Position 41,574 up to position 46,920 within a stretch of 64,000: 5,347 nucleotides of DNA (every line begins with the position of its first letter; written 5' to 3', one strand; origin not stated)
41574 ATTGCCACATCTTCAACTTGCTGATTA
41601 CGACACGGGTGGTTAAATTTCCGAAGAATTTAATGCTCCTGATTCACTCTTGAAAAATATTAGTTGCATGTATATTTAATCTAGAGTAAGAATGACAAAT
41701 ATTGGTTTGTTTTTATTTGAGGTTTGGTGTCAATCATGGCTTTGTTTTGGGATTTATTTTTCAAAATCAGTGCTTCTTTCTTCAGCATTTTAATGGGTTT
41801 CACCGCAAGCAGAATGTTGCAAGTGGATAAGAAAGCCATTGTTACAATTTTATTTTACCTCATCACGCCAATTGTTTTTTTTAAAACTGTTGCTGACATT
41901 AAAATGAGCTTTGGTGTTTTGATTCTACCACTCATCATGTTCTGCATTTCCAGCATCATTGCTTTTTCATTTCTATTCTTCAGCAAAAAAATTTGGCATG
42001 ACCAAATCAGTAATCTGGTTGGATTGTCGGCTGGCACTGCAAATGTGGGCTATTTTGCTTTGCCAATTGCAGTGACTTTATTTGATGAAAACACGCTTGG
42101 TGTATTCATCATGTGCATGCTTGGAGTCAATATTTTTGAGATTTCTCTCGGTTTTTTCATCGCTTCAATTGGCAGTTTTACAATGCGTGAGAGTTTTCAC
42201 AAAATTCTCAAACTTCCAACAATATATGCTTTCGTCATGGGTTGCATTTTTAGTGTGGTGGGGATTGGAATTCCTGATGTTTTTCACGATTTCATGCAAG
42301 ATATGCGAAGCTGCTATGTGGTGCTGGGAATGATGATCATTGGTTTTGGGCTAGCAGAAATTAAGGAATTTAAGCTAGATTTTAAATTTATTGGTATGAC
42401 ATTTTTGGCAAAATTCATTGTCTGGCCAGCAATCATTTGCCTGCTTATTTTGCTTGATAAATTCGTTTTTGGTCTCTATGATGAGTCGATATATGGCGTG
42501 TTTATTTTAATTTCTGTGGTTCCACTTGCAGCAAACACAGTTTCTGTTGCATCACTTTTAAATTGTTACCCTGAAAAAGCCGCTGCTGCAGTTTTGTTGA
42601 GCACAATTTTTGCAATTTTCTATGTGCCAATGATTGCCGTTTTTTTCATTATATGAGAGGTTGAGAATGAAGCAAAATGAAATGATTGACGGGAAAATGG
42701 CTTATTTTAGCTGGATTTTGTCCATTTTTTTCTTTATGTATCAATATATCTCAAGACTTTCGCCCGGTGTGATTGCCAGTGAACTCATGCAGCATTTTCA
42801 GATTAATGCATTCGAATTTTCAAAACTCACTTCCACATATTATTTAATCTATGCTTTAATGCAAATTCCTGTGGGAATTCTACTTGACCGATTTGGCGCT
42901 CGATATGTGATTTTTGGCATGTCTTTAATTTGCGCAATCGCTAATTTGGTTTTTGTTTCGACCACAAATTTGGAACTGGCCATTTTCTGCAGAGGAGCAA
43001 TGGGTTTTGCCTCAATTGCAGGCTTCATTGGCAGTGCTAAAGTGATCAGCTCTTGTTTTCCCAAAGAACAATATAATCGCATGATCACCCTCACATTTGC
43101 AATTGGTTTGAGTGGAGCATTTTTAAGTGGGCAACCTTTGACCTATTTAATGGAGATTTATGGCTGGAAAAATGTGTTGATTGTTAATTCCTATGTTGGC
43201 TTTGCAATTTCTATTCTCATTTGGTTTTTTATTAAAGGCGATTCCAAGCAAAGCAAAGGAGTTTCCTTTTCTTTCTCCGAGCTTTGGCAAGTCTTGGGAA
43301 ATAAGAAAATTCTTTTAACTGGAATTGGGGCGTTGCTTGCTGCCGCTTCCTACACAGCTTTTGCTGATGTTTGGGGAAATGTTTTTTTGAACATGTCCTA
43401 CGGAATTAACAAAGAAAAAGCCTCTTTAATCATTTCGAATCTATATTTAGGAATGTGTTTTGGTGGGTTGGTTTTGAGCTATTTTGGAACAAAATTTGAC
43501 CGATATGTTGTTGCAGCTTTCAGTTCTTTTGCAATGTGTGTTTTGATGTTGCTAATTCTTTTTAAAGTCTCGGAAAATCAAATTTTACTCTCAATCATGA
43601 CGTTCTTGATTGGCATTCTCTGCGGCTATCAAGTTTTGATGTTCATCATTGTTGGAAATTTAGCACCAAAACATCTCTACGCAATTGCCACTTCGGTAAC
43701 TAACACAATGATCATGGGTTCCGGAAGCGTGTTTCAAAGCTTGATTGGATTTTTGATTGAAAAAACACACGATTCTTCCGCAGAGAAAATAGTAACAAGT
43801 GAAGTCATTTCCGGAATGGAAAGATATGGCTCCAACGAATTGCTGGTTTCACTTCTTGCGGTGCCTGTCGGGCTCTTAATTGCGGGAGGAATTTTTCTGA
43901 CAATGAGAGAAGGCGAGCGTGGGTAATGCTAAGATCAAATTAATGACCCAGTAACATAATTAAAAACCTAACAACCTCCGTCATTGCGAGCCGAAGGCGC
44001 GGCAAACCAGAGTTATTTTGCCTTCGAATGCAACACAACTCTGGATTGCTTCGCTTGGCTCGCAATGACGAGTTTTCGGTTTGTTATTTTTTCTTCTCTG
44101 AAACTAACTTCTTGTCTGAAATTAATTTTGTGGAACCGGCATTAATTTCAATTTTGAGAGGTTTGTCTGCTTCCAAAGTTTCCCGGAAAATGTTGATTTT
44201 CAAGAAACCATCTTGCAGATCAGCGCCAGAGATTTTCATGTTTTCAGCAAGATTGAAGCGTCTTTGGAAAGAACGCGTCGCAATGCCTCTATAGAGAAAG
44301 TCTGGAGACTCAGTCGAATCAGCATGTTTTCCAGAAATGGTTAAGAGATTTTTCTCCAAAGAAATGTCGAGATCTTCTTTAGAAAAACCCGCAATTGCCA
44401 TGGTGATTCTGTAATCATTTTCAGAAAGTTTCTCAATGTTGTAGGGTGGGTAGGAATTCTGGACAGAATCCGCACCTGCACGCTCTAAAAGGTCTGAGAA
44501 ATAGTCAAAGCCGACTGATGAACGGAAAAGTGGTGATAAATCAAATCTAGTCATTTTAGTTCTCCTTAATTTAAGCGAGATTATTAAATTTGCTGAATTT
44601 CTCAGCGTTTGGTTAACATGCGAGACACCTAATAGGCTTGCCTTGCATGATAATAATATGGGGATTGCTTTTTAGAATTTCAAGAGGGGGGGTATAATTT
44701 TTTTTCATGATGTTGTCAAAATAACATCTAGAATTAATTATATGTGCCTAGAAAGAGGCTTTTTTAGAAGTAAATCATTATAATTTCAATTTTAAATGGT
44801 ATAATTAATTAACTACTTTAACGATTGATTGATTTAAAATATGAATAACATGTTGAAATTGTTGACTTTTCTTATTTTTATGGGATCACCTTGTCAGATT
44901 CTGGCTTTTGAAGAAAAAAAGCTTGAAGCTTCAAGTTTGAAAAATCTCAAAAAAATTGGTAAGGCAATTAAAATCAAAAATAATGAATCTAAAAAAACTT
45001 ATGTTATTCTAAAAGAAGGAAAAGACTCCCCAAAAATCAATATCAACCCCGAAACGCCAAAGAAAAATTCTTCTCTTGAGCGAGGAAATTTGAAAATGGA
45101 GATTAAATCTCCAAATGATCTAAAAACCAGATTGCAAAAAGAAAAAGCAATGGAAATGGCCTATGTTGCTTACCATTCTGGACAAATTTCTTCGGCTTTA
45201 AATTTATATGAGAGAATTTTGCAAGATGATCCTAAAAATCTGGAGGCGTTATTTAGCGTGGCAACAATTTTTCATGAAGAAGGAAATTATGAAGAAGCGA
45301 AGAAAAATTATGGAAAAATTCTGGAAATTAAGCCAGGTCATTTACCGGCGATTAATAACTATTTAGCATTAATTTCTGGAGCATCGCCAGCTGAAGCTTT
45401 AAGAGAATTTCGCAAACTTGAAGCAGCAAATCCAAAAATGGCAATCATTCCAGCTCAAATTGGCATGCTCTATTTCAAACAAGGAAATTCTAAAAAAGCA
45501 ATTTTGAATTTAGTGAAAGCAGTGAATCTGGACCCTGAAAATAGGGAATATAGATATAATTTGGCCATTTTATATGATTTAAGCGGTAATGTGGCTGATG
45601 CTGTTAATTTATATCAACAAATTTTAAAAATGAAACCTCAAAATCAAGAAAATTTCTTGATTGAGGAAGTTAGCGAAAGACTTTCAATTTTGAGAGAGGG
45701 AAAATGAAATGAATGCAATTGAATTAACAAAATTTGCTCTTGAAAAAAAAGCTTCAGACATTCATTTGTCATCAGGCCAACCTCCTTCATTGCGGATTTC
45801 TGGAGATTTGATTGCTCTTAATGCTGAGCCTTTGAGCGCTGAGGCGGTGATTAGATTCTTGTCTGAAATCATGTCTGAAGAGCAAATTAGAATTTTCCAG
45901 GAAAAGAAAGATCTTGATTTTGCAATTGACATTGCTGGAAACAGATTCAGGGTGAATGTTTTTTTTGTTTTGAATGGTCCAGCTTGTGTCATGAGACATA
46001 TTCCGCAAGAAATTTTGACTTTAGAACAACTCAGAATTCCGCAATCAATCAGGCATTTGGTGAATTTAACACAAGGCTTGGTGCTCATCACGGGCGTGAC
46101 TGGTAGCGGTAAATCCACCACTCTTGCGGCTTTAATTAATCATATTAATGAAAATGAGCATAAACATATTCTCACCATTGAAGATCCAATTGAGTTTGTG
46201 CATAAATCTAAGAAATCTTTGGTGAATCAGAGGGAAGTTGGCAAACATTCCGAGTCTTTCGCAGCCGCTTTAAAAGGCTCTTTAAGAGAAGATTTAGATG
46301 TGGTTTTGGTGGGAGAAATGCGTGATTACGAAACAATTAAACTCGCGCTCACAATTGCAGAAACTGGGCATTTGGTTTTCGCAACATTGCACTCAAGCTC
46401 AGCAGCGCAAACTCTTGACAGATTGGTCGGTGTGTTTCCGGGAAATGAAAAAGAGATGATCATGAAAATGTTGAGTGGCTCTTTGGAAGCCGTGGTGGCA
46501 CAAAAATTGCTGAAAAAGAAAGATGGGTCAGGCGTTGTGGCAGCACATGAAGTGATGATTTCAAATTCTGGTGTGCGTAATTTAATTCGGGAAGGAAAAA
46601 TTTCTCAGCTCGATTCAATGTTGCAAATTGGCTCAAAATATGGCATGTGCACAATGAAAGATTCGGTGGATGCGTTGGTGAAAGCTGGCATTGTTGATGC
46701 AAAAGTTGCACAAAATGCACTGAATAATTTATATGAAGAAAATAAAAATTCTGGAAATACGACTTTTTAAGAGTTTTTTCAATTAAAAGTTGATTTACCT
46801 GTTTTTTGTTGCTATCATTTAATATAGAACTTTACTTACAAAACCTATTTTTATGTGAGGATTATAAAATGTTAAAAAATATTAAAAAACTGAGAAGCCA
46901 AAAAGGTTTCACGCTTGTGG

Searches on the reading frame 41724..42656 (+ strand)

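Call 7: search_protein_families(library=pfam, proteins=[window:41724-42656:+], max_evalue=0.01)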
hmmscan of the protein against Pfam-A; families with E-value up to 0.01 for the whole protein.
window:41724-42656:+ (310 aa): 2 families
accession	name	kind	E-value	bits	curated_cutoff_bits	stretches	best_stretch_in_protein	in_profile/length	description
PF03547.23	Mem_trans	-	2.6e-12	46.5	25.7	1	159-304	198-342/343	Membrane transport protein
PF01758.21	SBF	-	7.9e-06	26.1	24.3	1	203-309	6-115/191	Sodium Bile acid symporter family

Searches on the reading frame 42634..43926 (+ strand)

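Call 7: search_protein_families(library=pfam, proteins=[window:42634-43926:+], max_evalue=0.01)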
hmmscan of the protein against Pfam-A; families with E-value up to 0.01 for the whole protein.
window:42634-43926:+ (430 aa): 1 family
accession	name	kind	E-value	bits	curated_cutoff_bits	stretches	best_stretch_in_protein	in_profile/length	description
PF07690.21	MFS_1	-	1e-32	113.9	33.4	1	31-366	3-345/347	Major Facilitator Superfamily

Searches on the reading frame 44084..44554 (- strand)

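Call 7: search_protein_families(library=pfam, proteins=[window:44084-44554:-], max_evalue=0.01)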
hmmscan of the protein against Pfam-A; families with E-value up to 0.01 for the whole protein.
window:44084-44554:- (156 aa): 1 family
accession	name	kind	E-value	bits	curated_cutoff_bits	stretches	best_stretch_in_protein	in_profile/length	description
PF00011.27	HSP20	-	6e-19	68.5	20.8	1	42-138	3-102/102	Hsp20/alpha crystallin family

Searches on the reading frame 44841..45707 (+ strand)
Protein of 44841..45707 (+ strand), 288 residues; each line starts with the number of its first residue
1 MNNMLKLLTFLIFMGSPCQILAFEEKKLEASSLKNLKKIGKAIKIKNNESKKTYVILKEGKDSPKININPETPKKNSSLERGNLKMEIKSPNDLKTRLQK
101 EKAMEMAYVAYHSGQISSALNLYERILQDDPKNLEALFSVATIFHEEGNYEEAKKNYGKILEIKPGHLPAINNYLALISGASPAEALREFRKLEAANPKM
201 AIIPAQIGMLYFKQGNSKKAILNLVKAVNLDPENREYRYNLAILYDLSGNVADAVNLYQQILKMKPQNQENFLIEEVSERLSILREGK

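Call 7: search_protein_families(library=pfam, proteins=[window:44841-45707:+], max_evalue=0.01)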
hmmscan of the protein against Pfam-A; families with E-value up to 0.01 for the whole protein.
window:44841-45707:+ (288 aa): 28 families (the best 25 are shown)
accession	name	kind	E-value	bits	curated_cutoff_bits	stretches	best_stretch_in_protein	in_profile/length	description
PF07719.23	TPR_2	-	1e-20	72.5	27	3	236-268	2-34/34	Tetratricopeptide repeat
PF14559.12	TPR_19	-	5.5e-19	68.7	25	2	112-175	3-65/68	Tetratricopeptide repeat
PF00515.34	TPR_1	-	3.1e-17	62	27.8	3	206-234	6-34/34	Tetratricopeptide repeat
PF13432.12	TPR_16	-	3.9e-16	59.6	32.7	2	207-268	3-64/65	Tetratricopeptide repeat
PF13428.12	TPR_14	-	2e-15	56.2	23.5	1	105-139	6-40/44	Tetratricopeptide repeat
PF13181.12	TPR_8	-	2.7e-14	52.5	25.7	2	135-166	2-33/34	Tetratricopeptide repeat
PF13414.12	TPR_11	-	9.9e-14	51.2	26.8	1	209-245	2-38/42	TPR repeat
PF13424.12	TPR_12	-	2e-13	50.7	30.1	2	118-164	28-75/77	Tetratricopeptide repeat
PF24575.1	TPR_Slam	-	1e-12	48.8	35.2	1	107-156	54-103/104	Surface lipoprotein assembly modifier, N-terminal TPR repeats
PF13431.12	TPR_17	-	2.8e-11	43.2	24.4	1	122-154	1-33/34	Tetratricopeptide repeat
PF23914.1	TPR_CcmH_CycH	-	8.8e-11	42.3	42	2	113-163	100-150/158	Cytochrome c-type biogenesis protein H TPR domain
PF13174.12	TPR_6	-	8.9e-11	42.1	26.3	0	238-263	3-28/33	Tetratricopeptide repeat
PF13176.12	TPR_7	-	1.2e-08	34.8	27.9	1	239-269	3-35/36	Tetratricopeptide repeat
PF12895.13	ANAPC3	-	2.7e-08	34.4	27.2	1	114-160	3-49/82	Anaphase-promoting complex, cyclosome, subunit 3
PF14561.12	TPR_20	-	2.5e-07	31.4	25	0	219-267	6-54/90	Tetratricopeptide repeat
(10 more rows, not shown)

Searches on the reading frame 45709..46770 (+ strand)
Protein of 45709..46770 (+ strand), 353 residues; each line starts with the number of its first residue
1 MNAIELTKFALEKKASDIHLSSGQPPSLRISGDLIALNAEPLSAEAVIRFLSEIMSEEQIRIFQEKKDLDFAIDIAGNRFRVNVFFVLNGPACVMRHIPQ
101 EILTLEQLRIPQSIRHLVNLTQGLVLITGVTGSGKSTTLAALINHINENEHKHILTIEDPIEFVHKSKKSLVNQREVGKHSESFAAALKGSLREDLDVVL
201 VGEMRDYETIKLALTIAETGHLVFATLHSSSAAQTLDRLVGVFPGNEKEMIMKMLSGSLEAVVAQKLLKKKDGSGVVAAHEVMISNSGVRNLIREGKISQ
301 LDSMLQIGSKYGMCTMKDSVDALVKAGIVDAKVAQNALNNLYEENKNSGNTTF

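Call 7: search_protein_families(library=pfam, proteins=[window:45709-46770:+], max_evalue=0.01)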
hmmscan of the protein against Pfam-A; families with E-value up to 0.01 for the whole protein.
window:45709-46770:+ (353 aa): 18 families
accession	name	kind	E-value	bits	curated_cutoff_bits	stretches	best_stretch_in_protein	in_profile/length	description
PF00437.27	T2SSE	-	1.1e-47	162.9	24.9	1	10-346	19-334/370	Type II/IV secretion system protein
PF04851.21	ResIII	-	9.2e-05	22.8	22.5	1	114-179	15-81/164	Type III restriction enzyme, res subunit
PF13191.12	AAA_16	-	0.00015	22.7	32.6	1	123-154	25-53/167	AAA ATPase domain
PF13476.12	AAA_23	-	0.00016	22.8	27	1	118-142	15-39/201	AAA domain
PF13401.12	AAA_22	-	0.00019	22.2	27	1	121-160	4-42/130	AAA domain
PF01935.23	DUF87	-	0.00032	21.3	23.2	1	125-155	26-56/220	Helicase HerA, central domain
PF25199.1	nSTAND_NTPase5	-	0.00035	20.9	34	1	121-166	40-85/145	Novel STAND NTPase 5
PF13604.12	AAA_30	-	0.00036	20.8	27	1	113-203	9-96/191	AAA domain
PF13555.12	AAA_29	-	0.00046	20.3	27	1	119-143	18-43/61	P-loop containing region of AAA domain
PF20720.3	nSTAND3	-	0.0006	20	27.2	1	121-163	16-57/155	Novel STAND NTPase 3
PF00448.28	SRP54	-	0.0017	18.4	22.7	1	124-159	3-38/196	SRP54-type protein, GTPase domain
PF01580.24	FtsK_SpoIIIE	-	0.0025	17.7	24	0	124-143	41-60/221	FtsK/SpoIIIE family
PF13173.12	AAA_14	-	0.0029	18.1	27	1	124-169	4-49/129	AAA domain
PF10412.15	TrwB_AAD_bind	-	0.0029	17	20.5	0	120-154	13-47/387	Type IV secretion-system coupling protein DNA-binding domain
PF09848.15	SLFN-g3_helicase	-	0.0032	17.3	24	1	124-184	3-69/354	Schlafen group 3, DNA/RNA helicase domain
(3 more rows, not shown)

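Call 40: search_protein_families(library=ncbifam, proteins=[window:45709-46770:+], max_evalue=0.001)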
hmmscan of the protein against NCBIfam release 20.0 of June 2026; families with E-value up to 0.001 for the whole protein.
window:45709-46770:+ (353 aa): 19 families
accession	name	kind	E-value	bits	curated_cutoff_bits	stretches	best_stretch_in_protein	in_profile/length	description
TIGR01420.1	pilT_fam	subfamily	2.3e-130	434.8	319.1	1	5-336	4-336/343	PilT/PilU family type 4a pilus ATPase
TIGR02525.1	plasmid_TraJ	equivalog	8.5e-47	159.9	368.3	1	11-337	20-366/372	plasmid transfer ATPase TraJ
TIGR02524.1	dot_icm_DotB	equivalog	3.2e-45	154.9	463.3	1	7-333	10-349/358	Dot/Icm type IV secretion system ATPase DotB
TIGR02533.1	type_II_gspE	equivalog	1.2e-41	142.9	630.25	1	9-269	119-380/486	type II secretion system ATPase GspE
NF007755.0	PRK10436.1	equivalog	2.3e-41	141.9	617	1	8-270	94-357/465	type II secretion system protein GspE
TIGR02538.1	type_IV_pilB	equivalog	1e-39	136.6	675.65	1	10-270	192-454/564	type IV-A pilus assembly ATPase PilB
NF041000.1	ATPase_ComGA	equivalog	1.6e-38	132.2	300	1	6-269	3-266/267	competence type IV pilus ATPase ComGA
NF053534.1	T4PilAsmATPsTfpB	equivalog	1.9e-31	109.1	850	1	6-269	208-473/584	type IV pilus assembly ATPase TfpB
TIGR02782.1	TrbB_P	equivalog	5.7e-19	68.5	304.55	1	42-265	49-278/303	P-type conjugative transfer ATPase TrbB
NF058587.1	archaellum_moto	equivalog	1.7e-15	56.8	550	1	125-241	278-395/527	archaellum flagellar ATPase motor FlaI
TIGR02788.1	VirB11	equivalog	3.2e-15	56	249.95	1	109-264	132-293/308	P-type DNA transfer ATPase VirB11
NF010469.0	PRK13894.1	subfamily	7.2e-14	51.8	508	1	44-245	67-270/320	conjugal transfer ATPase TrbB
TIGR03819.1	heli_sec_ATPase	hypoth_equivalog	5e-11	42.4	373.15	1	114-264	171-324/340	TadA family conjugal transfer-associated ATPase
NF010407.0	PRK13833.1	subfamily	3.3e-10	39.9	499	1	97-257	123-277/323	conjugal transfer protein TrbB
NF010425.0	PRK13851.1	equivalog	5.1e-10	38.8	461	1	122-244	162-285/344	type IV secretion system protein VirB11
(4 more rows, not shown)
